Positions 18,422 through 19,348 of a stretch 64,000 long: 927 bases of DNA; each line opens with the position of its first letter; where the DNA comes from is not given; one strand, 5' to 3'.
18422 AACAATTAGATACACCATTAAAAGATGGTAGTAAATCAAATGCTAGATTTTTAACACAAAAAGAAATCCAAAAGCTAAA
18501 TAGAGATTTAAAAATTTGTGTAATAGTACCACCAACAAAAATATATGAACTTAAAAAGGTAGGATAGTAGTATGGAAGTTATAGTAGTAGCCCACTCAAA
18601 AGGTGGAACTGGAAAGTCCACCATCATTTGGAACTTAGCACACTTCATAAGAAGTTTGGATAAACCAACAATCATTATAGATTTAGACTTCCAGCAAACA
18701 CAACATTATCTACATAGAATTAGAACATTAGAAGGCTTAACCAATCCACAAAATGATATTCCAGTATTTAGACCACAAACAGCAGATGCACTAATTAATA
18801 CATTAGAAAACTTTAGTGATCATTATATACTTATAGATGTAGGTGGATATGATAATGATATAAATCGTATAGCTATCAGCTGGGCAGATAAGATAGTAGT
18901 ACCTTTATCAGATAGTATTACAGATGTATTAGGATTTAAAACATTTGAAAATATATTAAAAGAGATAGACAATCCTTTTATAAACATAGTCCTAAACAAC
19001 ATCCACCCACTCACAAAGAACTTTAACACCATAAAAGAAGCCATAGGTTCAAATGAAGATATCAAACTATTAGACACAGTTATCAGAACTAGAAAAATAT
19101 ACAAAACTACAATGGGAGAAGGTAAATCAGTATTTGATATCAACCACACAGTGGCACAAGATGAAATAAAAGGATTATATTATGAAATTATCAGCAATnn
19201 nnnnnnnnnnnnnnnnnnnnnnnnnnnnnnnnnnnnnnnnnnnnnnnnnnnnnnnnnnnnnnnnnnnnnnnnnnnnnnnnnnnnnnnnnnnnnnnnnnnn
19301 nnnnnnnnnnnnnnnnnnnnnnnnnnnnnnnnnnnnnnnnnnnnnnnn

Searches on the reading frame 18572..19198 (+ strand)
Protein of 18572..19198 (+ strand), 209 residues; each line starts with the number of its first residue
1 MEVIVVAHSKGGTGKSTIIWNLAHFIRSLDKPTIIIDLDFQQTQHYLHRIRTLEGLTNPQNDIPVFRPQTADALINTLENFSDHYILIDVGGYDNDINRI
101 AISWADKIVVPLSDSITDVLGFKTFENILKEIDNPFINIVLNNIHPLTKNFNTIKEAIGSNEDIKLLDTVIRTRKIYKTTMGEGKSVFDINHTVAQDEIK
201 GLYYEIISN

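Call 11: search_protein_families(library=pfam, proteins=[window:18572-19198:+], max_evalue=0.01)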
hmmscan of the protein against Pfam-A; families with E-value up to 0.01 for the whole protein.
window:18572-19198:+ (209 aa): 5 families
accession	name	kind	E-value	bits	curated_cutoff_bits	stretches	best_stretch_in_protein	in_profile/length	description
PF13614.12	AAA_31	-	3.3e-12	47.1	27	1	1-43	1-43/177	AAA domain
PF09140.17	MipZ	-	4e-12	46.4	20.7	1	3-119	2-136/262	ATPase MipZ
PF01656.29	CbiA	-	2.3e-09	37.7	25.4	1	4-185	1-123/125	CobQ/CobB/MinD/ParA nucleotide binding domain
PF10609.15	ParA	-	1.5e-05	25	27.1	1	2-40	4-42/246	NUBPL iron-transfer P-loop NTPase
PF11408.13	Helicase_Sgs1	-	0.0015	19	22.2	1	96-158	11-71/80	Sgs1 RecQ helicase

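Call 12: search_protein_families(library=phrogs, proteins=[window:18572-19198:+], max_evalue=0.001)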
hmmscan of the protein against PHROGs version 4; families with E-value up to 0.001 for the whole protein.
window:18572-19198:+ (209 aa): 1 family
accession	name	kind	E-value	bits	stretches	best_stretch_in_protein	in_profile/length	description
phrog_164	-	DNA, RNA and nucleotide metabolism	6.7e-29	102.3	1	1-208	224-471/500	ParA-like partition protein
